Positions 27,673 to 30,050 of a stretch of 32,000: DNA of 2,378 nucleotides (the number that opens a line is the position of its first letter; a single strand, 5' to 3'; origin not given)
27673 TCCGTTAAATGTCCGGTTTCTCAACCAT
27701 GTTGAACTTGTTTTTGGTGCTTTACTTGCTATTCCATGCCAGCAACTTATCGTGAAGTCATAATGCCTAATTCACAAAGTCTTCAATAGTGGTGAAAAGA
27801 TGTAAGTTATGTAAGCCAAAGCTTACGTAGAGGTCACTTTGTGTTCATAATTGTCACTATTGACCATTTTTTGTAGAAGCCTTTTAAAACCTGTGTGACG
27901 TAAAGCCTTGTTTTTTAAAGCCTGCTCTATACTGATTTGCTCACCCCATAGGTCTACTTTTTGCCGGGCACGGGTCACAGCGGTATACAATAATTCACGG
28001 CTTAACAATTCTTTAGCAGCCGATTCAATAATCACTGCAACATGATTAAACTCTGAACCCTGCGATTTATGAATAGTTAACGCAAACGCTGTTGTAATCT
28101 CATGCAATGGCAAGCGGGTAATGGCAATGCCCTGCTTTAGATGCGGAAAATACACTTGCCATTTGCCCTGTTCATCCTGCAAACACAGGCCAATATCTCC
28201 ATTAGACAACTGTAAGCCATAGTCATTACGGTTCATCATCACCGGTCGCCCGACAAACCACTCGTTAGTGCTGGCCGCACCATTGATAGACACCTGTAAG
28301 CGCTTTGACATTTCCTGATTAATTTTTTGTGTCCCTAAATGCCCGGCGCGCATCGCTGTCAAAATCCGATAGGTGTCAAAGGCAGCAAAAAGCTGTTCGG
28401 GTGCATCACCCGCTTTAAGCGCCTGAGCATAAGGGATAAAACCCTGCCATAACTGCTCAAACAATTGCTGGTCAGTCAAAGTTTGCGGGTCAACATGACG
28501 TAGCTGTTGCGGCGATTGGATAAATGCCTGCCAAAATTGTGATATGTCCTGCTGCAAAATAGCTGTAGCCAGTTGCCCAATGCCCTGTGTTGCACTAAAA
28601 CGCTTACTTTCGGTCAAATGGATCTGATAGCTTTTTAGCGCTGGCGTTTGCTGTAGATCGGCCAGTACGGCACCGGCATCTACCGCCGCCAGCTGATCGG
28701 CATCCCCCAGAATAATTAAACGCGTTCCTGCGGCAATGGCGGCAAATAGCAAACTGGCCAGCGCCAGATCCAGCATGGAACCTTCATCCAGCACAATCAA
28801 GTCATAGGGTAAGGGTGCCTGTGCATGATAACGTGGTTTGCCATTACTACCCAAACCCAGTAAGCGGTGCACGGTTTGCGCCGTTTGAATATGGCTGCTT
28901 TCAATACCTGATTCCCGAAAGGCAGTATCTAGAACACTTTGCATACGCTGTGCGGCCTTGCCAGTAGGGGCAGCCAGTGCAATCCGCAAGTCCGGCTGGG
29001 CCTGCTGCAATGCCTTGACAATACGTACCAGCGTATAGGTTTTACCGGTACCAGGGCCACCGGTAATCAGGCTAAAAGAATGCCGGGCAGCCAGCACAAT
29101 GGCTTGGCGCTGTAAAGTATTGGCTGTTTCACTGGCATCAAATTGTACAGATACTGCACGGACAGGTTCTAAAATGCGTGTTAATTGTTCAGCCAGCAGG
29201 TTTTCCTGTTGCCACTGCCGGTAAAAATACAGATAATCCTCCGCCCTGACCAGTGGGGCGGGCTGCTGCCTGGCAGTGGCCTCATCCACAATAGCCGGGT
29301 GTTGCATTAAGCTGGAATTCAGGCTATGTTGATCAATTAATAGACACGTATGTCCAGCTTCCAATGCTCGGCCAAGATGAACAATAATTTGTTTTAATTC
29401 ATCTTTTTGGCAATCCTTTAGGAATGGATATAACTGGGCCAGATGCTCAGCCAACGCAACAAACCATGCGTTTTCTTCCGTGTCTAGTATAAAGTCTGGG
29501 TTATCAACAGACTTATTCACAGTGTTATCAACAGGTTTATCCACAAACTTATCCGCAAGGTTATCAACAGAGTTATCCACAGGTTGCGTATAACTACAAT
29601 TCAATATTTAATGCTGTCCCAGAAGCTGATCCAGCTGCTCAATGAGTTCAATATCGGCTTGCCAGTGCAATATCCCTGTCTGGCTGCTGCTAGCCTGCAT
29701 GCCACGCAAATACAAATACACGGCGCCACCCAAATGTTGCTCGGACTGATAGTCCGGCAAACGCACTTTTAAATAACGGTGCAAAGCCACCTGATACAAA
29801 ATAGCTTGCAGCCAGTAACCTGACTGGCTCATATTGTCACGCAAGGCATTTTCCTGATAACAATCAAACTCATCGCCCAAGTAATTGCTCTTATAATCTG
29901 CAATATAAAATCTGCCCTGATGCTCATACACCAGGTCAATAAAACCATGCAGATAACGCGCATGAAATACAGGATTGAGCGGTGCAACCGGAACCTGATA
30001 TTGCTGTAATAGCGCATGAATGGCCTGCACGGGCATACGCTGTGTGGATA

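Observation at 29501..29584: Seven head-to-tail DnaA-box-like 9-mers at an exact 12-bp period at the recB/recD junction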

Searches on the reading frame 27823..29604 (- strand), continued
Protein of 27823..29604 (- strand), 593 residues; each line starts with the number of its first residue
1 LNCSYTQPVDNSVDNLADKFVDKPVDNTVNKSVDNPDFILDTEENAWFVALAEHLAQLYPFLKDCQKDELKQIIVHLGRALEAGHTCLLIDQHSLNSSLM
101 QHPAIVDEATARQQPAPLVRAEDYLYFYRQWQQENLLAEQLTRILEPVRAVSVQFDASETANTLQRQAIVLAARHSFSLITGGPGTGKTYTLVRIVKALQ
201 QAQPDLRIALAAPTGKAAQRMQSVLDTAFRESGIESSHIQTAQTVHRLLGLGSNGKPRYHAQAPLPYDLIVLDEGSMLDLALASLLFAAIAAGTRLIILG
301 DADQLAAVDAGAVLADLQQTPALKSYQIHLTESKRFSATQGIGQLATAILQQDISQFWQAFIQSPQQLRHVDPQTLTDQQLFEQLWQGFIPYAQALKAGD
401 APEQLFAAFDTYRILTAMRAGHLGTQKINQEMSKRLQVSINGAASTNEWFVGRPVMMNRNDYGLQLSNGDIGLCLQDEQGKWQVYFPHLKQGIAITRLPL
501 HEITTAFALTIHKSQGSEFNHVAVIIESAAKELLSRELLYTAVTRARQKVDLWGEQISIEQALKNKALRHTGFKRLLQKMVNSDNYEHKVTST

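Call 53: search_solved_structures(query=window:27823-29604:-, max_evalue=1e-10, show_alignments=1)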
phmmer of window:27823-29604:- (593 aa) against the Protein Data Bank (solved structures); distinct sequences matched with E-value up to 1e-10: 3.
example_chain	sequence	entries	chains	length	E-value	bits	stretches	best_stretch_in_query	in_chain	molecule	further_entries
1w36_D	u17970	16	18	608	8.6e-75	255.6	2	322-577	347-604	EXODEOXYRIBONUCLEASE V ALPHA CHAIN | RecBCD enzyme subunit RecD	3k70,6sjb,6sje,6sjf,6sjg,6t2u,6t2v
5ld2_D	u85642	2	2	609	8.6e-75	255.6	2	322-577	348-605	RecBCD enzyme subunit RecD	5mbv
3e1s_A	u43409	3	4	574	3.6e-42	147.9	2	167-334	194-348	Exodeoxyribonuclease V, subunit RecD | Exodeoxyribonuclease V, subunit RecD, putative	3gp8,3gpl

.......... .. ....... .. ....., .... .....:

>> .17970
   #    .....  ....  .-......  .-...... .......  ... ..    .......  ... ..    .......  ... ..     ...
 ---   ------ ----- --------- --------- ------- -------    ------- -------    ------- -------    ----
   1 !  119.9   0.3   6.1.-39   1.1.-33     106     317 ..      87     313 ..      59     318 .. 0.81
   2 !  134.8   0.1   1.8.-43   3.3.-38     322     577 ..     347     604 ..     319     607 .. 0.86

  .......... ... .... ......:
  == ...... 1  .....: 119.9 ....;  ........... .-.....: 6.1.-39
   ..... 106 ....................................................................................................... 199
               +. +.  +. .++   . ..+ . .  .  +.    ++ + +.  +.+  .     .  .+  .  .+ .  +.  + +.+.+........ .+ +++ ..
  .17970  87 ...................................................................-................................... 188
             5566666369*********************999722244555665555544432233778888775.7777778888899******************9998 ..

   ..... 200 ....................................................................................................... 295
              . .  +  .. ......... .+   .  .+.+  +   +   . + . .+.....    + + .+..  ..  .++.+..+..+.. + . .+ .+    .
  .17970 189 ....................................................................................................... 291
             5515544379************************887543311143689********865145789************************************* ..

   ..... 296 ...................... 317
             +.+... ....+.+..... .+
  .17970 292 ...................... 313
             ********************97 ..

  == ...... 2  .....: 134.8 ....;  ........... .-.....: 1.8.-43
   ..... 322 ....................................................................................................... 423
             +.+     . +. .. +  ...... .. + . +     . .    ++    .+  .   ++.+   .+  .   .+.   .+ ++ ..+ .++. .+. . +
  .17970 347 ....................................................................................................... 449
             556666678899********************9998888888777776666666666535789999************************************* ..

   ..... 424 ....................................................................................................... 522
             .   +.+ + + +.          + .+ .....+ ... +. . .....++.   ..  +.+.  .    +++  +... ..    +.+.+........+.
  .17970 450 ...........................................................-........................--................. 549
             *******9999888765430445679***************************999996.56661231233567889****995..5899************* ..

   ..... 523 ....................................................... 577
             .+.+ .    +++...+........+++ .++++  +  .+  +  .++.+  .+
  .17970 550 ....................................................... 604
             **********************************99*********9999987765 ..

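Call 61: predict_structure(alignment_id=A1)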
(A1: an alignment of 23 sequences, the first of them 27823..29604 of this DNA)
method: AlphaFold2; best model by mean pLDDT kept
length: 593 residues; sequences in the alignment: 23
mean_pLDDT: 82.0   pTM: 0.78
mean pLDDT of the five models: 82.0, 81.7, 80.6, 80.5, 77.8
residues with pLDDT >= 90: 261; 70-90: 248; 50-70: 34; < 50: 50
segments of 3 or more residues with pLDDT < 50: 1-44, 589-593
pLDDT, mean of each block of 10 residues (from residue 1): 34 25 28 27 62 87 86 87 82 62 88 91 90 93 92 83 93 95 85 91 91 81 82 81 88 81 95 84 92 93 63 84 93 72 89 94 94 92 95 95 93 88 88 93 76 88 79 91 89 88 89 76 90 83 90 94 82 90 62 41
secondary structure, 60 per line:
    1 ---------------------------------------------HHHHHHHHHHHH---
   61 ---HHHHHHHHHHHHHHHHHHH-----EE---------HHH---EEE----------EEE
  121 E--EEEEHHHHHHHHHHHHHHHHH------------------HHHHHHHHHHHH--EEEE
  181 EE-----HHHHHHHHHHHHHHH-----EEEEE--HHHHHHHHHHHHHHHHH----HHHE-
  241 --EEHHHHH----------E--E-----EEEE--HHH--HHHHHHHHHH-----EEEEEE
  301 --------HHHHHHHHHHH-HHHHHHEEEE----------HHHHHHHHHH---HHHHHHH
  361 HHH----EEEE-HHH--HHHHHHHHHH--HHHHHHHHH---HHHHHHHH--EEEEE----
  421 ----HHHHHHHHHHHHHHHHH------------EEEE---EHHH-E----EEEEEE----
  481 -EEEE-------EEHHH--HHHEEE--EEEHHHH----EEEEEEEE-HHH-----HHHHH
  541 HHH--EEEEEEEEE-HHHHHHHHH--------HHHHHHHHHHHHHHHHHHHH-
elements in order: H46-57 H64-82 E105-107 E118-121 E124-127 H128-144 H163-174 E177-182 H188-202 E208-212 H215-231 H245-249 E269-272 H280-289 E295-300 H309-319 H321-326 E327-330 H341-350 H354-363 E368-371 H378-387 H390-398 H402-409 E412-416 H425-441 E454-457 E471-476 E482-485 E503-505 E508-510 H511-514 E519-526 H536-543 E546-554 H556-564 H573-592

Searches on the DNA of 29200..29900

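Call 52: search_rna_families(source=window, start=29200, end=29900, threshold=evalue, max_evalue=1)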
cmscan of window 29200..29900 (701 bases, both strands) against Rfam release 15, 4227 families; matches with E-value up to 1: 0.
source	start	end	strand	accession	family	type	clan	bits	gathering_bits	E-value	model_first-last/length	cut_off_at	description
